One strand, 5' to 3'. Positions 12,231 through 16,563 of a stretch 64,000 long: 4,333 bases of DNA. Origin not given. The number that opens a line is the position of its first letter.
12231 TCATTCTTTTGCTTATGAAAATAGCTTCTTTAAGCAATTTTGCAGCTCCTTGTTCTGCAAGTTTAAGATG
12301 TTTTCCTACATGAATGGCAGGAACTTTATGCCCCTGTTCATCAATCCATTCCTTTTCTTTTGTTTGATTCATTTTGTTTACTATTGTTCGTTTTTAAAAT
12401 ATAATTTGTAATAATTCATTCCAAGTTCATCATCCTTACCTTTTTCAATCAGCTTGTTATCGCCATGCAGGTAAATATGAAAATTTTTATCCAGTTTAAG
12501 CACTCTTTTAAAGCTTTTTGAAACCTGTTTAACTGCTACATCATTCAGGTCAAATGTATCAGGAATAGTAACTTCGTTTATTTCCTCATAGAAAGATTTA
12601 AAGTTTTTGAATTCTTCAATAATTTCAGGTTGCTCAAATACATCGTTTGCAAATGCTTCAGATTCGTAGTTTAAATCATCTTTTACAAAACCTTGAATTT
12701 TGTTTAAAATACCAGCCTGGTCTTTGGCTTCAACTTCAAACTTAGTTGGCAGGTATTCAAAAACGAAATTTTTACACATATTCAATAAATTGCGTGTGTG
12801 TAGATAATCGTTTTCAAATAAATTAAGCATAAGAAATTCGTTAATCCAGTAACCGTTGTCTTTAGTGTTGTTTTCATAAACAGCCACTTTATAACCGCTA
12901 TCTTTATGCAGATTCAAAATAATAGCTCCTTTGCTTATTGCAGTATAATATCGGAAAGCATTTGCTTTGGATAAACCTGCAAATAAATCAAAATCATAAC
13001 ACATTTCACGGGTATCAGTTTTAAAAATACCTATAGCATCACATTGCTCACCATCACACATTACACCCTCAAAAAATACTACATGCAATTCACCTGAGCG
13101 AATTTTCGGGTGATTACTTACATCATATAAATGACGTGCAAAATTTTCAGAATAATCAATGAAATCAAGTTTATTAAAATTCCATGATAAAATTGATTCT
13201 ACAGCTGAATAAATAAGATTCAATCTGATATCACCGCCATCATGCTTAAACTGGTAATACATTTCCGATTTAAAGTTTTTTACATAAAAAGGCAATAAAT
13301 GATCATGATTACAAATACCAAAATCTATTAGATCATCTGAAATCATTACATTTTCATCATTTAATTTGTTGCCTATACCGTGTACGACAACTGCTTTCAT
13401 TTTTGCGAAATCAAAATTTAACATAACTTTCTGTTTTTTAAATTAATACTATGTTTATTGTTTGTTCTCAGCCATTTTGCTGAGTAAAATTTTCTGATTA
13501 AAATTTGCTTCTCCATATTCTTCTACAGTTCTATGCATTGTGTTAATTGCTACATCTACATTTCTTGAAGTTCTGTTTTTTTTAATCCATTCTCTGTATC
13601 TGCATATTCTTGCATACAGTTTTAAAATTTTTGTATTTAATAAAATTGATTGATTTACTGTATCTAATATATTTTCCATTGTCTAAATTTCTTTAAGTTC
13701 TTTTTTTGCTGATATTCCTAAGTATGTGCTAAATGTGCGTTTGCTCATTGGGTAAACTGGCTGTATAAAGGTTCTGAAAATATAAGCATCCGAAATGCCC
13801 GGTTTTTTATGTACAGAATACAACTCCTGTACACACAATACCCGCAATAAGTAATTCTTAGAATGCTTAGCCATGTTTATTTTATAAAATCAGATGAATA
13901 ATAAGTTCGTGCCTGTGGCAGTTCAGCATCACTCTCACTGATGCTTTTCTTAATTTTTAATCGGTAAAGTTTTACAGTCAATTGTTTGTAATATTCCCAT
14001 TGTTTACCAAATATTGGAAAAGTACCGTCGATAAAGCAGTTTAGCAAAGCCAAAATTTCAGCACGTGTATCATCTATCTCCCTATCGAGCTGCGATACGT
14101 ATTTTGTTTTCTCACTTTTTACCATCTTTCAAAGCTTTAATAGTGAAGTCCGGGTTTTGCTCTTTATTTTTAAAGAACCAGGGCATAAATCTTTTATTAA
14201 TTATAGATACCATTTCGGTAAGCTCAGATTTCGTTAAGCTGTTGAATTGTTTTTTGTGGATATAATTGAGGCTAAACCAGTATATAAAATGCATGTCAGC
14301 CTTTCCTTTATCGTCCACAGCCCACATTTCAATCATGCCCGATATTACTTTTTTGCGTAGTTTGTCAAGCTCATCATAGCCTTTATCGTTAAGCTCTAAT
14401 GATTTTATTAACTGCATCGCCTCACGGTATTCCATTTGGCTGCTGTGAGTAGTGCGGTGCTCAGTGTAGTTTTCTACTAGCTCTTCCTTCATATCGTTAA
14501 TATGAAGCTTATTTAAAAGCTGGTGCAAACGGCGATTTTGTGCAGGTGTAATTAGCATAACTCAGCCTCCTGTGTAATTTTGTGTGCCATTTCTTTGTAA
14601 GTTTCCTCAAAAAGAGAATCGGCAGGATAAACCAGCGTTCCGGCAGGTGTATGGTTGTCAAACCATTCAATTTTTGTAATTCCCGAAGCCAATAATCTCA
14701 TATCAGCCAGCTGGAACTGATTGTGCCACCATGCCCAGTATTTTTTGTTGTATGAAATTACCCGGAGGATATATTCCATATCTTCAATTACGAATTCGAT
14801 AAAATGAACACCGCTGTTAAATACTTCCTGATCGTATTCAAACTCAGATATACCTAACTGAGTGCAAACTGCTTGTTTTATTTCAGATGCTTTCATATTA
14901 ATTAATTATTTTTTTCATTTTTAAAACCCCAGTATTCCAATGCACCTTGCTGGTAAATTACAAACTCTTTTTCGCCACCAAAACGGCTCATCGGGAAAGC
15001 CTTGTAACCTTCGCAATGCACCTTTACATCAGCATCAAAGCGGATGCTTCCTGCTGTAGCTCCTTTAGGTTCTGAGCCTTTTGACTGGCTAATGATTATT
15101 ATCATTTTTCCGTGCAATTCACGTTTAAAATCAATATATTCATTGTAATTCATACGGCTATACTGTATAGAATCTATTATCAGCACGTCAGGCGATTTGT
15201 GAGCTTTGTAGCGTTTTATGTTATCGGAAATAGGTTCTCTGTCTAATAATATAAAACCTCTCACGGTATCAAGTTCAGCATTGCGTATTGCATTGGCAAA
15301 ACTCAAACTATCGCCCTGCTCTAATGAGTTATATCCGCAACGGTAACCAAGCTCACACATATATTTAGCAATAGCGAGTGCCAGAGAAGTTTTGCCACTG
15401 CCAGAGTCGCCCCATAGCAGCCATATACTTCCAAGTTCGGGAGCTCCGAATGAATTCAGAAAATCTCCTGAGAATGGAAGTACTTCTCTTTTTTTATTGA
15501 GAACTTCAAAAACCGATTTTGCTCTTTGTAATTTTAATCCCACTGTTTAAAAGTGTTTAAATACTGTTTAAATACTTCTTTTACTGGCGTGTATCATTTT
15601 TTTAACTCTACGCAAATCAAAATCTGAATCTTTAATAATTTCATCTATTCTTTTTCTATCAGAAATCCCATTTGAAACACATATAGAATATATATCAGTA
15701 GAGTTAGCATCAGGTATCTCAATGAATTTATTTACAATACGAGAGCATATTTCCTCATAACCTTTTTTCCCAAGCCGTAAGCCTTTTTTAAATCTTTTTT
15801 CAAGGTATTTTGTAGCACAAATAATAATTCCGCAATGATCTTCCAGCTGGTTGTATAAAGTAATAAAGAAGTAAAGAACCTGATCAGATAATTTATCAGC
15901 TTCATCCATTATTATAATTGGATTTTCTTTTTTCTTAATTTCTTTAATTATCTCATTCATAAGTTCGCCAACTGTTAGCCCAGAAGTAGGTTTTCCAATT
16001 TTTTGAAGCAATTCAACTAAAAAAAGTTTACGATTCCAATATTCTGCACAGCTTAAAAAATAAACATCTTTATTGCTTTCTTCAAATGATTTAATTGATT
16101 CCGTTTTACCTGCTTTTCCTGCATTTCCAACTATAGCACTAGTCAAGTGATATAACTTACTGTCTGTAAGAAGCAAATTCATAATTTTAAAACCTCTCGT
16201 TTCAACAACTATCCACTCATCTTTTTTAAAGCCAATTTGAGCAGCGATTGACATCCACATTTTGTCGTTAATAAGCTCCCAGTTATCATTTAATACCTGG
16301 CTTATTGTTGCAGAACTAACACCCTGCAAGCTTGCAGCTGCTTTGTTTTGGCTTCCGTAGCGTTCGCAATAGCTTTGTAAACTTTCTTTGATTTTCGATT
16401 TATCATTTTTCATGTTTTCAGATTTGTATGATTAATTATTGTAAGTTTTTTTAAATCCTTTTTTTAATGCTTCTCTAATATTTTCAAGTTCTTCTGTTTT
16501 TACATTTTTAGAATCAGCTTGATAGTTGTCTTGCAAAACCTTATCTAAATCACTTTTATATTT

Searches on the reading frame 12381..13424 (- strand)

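Call 20: search_protein_families(library=pfam, proteins=[window:12381-13424:-], max_evalue=0.01)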
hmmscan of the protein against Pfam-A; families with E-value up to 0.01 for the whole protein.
window:12381-13424:- (347 aa): 1 family
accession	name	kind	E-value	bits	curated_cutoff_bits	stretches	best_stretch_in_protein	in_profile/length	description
PF04245.18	NA37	-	3.5e-25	89.5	24.6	1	52-331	46-313/325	37-kD nucleoid-associated bacterial protein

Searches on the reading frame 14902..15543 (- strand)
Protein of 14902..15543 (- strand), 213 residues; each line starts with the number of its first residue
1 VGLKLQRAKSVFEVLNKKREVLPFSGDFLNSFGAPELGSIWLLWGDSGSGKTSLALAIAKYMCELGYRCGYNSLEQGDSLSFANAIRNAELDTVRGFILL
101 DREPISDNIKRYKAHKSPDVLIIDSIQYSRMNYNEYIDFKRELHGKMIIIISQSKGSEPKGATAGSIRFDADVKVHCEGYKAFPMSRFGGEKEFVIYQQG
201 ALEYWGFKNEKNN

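Call 20: search_protein_families(library=pfam, proteins=[window:14902-15543:-], max_evalue=0.01)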
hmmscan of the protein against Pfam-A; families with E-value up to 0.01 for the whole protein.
window:14902-15543:- (213 aa): 5 families
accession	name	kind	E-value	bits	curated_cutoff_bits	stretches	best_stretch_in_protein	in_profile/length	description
PF00004.35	AAA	-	0.0003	21.7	21.2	1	42-127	2-67/131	ATPase family associated with various cellular activities (AAA)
PF01695.23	IstB_IS21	-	0.00049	20.1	24.1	0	42-74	96-128/238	IstB-like ATP binding protein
PF20720.3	nSTAND3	-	0.00092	19.4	27.2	1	42-71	21-50/155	Novel STAND NTPase 3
PF13481.12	AAA_25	-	0.0021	18.1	27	0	37-65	32-59/195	AAA domain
PF13191.12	AAA_16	-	0.0031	18.5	32.6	1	39-66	25-52/167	AAA ATPase domain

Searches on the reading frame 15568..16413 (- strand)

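Call 20: search_protein_families(library=pfam, proteins=[window:15568-16413:-], max_evalue=0.01)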
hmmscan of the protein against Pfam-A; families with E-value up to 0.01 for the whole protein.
window:15568-16413:- (281 aa): 3 families
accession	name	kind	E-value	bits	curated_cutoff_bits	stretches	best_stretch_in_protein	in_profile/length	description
PF13401.12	AAA_22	-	2e-14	54.4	27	1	93-208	9-130/130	AAA domain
PF00004.35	AAA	-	0.00048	21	21.2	1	127-206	23-113/131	ATPase family associated with various cellular activities (AAA)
PF00356.27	LacI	-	0.0063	16.7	27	0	27-49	6-27/46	Bacterial regulatory proteins, lacI family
